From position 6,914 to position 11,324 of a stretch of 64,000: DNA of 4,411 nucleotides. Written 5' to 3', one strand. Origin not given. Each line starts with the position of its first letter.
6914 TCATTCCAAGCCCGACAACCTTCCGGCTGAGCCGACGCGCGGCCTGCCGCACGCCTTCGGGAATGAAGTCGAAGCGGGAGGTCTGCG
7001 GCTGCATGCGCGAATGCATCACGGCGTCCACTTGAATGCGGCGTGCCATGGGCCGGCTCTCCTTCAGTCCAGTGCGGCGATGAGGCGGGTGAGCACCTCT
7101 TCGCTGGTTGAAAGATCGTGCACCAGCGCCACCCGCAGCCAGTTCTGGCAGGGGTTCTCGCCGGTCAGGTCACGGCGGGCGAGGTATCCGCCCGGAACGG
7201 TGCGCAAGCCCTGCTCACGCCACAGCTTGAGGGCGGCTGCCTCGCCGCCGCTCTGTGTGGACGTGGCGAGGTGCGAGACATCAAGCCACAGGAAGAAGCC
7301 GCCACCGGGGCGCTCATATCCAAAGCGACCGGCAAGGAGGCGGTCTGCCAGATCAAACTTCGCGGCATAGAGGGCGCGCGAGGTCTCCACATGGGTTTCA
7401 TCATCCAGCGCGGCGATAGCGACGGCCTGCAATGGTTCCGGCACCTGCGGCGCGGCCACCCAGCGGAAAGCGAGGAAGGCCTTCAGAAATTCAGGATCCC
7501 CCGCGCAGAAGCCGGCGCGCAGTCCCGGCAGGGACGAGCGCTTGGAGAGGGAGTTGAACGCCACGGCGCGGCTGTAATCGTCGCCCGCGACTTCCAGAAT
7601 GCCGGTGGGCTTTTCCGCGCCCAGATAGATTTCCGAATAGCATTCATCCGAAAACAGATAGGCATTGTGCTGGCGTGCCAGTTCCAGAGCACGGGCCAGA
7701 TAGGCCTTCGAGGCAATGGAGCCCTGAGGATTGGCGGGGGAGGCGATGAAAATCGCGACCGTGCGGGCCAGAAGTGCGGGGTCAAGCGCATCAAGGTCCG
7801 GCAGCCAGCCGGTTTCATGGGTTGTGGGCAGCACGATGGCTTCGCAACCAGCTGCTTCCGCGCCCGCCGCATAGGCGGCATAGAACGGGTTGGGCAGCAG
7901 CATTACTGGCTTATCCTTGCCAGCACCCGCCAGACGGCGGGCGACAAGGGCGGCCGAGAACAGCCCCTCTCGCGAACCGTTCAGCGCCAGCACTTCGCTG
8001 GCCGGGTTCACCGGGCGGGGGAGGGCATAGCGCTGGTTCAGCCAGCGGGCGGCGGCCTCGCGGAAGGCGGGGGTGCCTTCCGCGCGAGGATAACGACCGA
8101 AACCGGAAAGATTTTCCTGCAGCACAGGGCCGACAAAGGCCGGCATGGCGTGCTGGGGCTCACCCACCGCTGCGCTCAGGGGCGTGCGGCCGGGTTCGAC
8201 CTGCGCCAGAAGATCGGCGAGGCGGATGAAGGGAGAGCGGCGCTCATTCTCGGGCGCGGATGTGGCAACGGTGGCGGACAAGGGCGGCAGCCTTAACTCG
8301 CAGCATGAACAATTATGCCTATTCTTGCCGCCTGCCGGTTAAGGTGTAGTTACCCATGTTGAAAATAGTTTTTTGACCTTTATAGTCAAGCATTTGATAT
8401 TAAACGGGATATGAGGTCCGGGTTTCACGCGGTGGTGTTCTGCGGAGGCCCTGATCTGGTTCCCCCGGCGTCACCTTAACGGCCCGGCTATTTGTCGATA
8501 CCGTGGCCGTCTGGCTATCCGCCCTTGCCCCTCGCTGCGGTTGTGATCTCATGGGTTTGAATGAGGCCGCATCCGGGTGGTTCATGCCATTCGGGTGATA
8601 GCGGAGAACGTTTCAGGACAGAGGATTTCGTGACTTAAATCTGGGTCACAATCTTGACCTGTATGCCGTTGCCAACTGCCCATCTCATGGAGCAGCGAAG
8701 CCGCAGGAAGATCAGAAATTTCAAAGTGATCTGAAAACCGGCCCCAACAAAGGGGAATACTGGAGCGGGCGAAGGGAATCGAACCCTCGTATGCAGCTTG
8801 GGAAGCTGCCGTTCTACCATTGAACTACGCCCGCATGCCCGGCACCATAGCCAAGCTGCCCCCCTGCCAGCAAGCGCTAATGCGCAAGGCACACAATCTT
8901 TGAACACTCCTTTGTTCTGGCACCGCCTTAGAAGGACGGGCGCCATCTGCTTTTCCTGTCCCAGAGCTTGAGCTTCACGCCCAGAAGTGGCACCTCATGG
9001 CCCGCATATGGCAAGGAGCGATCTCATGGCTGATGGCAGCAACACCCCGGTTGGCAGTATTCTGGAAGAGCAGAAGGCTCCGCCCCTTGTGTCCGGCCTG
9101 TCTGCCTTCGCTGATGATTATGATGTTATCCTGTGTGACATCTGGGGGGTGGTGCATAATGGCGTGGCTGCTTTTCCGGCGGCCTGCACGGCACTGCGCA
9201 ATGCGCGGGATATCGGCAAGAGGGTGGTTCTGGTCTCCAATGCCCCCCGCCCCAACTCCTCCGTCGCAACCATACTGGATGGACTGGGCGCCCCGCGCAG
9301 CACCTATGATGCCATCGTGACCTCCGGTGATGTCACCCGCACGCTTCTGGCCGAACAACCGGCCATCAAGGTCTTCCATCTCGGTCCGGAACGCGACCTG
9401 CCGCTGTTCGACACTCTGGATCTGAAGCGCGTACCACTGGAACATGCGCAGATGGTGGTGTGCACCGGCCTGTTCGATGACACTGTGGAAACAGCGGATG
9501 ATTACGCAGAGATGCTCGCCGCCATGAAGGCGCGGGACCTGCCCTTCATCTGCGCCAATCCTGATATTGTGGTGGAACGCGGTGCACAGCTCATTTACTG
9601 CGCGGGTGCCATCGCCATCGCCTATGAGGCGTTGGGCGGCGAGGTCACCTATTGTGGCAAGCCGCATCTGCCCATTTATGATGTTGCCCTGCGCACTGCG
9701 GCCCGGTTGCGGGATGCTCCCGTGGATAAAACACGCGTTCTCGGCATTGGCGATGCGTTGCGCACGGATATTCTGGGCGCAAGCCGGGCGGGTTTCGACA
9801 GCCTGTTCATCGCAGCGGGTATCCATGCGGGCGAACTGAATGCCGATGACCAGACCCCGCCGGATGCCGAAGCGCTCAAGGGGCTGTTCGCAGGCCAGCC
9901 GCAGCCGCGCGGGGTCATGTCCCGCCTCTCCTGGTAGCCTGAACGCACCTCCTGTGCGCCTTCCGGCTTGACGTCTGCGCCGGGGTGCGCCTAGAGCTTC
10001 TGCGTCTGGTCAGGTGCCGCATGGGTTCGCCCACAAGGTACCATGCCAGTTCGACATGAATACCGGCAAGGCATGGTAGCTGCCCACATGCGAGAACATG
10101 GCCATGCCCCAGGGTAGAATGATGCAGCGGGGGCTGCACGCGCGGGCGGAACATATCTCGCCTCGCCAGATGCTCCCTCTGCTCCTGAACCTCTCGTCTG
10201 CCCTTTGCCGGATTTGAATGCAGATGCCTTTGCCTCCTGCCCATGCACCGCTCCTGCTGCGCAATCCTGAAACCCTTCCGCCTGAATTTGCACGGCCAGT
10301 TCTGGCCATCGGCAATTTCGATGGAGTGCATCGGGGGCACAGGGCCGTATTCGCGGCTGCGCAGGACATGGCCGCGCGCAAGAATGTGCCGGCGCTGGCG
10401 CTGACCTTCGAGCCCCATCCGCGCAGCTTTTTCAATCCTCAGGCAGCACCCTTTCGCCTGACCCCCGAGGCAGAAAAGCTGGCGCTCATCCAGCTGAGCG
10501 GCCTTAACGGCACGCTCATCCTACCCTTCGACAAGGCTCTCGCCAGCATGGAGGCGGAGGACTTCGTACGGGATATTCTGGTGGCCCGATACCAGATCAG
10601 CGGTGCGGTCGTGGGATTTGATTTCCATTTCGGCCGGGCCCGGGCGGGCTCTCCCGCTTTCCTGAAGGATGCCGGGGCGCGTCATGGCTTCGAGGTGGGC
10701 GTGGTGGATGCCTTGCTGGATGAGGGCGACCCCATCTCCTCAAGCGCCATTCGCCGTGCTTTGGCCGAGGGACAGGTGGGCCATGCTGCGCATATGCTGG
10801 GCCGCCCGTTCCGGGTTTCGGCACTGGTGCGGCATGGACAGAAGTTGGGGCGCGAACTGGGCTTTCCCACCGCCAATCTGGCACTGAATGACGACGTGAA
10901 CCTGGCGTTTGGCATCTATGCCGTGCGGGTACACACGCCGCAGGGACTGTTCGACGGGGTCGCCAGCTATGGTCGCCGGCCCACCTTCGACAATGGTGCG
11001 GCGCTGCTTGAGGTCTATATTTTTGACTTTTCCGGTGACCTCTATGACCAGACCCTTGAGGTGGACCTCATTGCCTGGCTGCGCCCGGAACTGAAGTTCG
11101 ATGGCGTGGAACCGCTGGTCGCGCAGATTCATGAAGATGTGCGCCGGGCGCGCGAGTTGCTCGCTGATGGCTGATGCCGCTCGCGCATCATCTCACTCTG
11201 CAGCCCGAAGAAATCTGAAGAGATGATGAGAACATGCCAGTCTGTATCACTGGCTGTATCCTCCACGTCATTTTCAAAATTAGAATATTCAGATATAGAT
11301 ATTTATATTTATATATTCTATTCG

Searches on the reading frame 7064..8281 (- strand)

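Call 34: search_protein_families(library=pfam, proteins=[window:7064-8281:-])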
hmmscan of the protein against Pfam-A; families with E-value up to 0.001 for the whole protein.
window:7064-8281:- (405 aa): 1 family
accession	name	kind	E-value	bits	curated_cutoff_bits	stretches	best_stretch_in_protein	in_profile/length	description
PF00155.27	Aminotran_1_2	-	3e-46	158.7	19.7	1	56-400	30-361/361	Aminotransferase class I and II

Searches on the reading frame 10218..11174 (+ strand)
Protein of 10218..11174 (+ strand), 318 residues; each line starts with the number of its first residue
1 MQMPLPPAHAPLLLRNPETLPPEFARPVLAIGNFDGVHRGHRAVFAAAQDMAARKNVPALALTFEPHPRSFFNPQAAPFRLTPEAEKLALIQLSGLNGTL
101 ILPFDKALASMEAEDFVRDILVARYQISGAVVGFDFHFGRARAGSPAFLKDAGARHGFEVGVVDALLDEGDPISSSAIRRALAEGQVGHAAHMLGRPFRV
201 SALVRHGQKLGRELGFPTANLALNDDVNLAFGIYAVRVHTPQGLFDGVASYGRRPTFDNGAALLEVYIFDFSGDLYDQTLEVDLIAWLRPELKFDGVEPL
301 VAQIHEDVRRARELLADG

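Call 34: search_protein_families(library=pfam, proteins=[window:10218-11174:+])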
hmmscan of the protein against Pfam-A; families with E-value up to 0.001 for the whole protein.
window:10218-11174:+ (318 aa): 2 families
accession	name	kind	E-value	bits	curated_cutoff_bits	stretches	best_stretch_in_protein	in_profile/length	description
PF06574.18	FAD_syn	-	2.2e-48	164.5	27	1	26-176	7-157/158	FAD synthetase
PF01687.23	Flavokinase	-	7.8e-39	133.2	19.6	1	194-315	1-124/124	Riboflavin kinase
